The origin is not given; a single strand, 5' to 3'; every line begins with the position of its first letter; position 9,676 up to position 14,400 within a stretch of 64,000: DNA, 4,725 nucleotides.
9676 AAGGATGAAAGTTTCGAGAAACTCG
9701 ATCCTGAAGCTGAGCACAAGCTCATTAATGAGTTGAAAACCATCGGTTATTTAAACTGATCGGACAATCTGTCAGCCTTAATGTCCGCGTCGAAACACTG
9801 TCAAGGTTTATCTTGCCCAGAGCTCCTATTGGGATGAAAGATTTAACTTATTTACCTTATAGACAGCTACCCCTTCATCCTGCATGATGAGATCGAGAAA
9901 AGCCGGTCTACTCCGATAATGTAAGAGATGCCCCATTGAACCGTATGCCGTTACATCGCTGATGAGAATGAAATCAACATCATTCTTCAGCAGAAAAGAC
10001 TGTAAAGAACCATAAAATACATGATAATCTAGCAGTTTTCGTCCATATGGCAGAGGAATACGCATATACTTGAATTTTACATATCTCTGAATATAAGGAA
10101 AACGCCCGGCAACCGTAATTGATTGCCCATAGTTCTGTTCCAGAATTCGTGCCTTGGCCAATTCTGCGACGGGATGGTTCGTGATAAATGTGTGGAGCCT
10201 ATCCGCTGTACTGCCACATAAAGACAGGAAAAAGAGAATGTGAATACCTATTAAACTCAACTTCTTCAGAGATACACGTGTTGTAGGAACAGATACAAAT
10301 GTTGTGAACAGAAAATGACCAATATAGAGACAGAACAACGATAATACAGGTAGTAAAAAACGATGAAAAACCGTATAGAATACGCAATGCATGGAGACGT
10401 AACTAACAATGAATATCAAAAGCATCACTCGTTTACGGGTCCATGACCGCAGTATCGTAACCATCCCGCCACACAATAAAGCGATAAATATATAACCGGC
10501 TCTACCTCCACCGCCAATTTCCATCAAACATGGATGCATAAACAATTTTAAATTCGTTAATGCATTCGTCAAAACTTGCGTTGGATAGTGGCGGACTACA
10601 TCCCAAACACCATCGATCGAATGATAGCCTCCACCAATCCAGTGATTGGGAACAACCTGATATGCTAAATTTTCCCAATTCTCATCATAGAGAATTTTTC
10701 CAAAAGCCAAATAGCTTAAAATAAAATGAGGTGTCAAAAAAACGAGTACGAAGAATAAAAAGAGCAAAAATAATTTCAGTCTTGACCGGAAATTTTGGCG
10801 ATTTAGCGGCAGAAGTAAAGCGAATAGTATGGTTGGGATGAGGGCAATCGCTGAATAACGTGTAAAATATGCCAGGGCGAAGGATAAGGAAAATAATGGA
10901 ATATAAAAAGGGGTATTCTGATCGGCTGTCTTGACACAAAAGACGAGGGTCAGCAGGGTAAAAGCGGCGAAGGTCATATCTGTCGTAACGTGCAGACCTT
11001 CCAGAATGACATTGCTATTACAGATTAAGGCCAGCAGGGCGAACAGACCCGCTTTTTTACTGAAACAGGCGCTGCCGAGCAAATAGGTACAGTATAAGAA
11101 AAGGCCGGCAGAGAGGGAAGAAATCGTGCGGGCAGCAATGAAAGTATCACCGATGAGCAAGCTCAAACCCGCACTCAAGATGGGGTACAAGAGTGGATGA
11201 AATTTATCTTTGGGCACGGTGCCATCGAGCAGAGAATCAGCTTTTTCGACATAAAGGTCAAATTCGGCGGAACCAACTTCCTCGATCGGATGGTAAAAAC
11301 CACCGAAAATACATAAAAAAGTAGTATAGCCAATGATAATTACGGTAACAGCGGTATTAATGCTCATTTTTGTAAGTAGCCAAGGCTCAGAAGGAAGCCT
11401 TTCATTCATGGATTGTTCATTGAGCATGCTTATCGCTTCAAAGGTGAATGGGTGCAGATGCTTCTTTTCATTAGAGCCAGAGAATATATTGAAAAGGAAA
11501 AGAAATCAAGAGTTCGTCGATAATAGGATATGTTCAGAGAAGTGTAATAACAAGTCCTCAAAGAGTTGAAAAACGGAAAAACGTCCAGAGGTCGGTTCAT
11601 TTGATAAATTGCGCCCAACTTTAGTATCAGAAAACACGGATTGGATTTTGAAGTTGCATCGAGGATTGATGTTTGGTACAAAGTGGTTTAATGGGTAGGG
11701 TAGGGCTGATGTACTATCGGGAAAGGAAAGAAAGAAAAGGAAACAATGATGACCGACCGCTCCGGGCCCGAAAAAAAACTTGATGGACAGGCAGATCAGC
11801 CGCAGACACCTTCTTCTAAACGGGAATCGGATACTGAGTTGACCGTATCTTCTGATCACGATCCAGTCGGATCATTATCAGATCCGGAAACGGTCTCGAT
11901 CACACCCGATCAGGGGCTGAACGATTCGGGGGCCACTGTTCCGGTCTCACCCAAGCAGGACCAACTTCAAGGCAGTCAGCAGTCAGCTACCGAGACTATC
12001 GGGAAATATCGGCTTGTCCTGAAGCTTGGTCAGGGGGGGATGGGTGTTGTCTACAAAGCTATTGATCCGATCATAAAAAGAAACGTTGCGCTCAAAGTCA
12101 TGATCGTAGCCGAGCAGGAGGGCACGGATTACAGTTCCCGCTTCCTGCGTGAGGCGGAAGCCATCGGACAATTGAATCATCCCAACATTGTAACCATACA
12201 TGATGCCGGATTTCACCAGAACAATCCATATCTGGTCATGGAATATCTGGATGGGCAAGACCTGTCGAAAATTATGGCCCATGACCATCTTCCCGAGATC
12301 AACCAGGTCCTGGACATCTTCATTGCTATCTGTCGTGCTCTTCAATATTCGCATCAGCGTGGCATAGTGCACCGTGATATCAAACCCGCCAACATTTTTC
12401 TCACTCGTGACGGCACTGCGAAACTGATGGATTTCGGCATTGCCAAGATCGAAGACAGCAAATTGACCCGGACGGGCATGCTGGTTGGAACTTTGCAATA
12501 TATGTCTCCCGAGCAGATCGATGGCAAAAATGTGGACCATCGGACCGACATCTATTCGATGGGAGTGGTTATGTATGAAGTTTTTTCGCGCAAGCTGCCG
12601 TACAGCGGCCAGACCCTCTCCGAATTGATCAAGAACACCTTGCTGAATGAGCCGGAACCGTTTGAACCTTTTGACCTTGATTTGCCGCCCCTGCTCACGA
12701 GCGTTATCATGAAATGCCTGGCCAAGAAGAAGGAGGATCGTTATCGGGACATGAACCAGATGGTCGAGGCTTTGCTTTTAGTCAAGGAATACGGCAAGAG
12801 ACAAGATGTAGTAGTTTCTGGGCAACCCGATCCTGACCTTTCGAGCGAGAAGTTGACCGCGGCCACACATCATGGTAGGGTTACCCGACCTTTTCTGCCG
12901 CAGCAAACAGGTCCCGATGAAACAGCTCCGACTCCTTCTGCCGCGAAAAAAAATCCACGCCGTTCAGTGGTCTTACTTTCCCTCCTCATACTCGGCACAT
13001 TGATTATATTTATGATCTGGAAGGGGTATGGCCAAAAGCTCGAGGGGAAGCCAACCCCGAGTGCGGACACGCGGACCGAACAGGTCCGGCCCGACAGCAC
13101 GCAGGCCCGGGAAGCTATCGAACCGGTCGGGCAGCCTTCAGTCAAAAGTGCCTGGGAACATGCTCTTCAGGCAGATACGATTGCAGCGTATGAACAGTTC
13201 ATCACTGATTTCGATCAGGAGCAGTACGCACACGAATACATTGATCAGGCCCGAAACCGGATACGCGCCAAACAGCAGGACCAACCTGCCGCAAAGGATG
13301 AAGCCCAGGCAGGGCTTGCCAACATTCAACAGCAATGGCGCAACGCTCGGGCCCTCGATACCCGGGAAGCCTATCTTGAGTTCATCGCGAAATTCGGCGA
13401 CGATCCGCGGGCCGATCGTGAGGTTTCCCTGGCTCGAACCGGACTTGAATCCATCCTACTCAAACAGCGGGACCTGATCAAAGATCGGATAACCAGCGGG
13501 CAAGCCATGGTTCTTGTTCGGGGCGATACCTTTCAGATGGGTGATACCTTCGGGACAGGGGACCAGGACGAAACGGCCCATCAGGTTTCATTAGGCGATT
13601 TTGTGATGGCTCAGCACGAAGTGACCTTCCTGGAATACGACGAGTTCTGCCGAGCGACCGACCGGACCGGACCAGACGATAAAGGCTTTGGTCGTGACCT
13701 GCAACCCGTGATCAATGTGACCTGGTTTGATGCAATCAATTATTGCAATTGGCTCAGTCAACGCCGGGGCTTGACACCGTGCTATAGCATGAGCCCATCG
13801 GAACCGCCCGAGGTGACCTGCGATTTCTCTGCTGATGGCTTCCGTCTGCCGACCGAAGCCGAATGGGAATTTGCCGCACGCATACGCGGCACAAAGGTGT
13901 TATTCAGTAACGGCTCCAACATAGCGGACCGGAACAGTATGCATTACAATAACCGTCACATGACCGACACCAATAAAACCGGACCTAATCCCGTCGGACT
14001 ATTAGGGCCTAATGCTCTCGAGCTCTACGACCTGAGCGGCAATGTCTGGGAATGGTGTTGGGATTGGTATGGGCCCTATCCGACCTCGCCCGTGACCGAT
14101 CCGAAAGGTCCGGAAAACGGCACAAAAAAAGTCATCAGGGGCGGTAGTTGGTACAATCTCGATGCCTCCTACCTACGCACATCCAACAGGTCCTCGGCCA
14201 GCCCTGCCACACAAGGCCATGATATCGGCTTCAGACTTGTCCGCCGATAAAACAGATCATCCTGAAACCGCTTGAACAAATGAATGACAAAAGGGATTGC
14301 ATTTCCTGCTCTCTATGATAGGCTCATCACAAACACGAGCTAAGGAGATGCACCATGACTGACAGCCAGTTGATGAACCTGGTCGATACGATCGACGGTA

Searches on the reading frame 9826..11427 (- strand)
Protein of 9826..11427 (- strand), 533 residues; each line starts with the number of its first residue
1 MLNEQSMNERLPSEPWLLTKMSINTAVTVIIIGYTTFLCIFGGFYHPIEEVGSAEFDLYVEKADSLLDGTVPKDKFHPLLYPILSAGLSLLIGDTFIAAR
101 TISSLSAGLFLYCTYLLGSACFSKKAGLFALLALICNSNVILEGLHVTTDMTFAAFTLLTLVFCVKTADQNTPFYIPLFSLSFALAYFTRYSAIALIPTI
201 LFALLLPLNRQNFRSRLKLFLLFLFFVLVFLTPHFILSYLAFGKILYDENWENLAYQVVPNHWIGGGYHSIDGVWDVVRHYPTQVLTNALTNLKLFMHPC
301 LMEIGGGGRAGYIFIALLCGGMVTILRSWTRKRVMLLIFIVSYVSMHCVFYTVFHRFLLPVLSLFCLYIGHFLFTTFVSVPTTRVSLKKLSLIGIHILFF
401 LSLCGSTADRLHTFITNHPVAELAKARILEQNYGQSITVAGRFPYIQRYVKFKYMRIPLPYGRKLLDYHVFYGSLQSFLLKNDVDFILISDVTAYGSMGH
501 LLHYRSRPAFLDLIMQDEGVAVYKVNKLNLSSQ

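Call 7: search_protein_families(library=pfam, proteins=[window:9826-11427:-])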
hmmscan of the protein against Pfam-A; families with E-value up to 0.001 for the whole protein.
window:9826-11427:- (533 aa): 1 family
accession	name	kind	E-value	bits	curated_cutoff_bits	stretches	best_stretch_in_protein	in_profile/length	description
PF13231.12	PMT_2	-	2.7e-14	54.1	26.1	1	77-234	2-157/160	Dolichyl-phosphate-mannose-protein mannosyltransferase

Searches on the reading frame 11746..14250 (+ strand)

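Call 7: search_protein_families(library=pfam, proteins=[window:11746-14250:+])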
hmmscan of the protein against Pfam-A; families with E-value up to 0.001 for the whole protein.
window:11746-14250:+ (834 aa): 7 families
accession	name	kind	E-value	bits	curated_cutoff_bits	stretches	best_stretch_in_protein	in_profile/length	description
PF00069.31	Pkinase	-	3.8e-54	184.3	31.7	1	89-336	2-254/263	Protein kinase domain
PF03781.23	FGE-sulfatase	-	5.6e-51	174.1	23.3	1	586-833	3-255/255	Sulfatase-modifying factor enzyme 1-like domain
PF07714.23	PK_Tyr_Ser-Thr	-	3.1e-41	141.8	23.1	1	92-341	5-256/258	Protein tyrosine and serine/threonine kinase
PF03109.22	ABC1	-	5.9e-07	29.3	22.9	1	159-239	141-220/244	ABC1 atypical kinase-like domain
PF01636.29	APH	-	5.2e-05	23.6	23.2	0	187-235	149-199/239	Phosphotransferase enzyme family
PF14531.12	Kinase-like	-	5.3e-05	23.1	25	1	194-290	153-255/289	Kinase-like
PF17667.7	Pkinase_fungal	-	5.7e-05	22.5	24.1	1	187-269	287-376/387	Fungal protein kinase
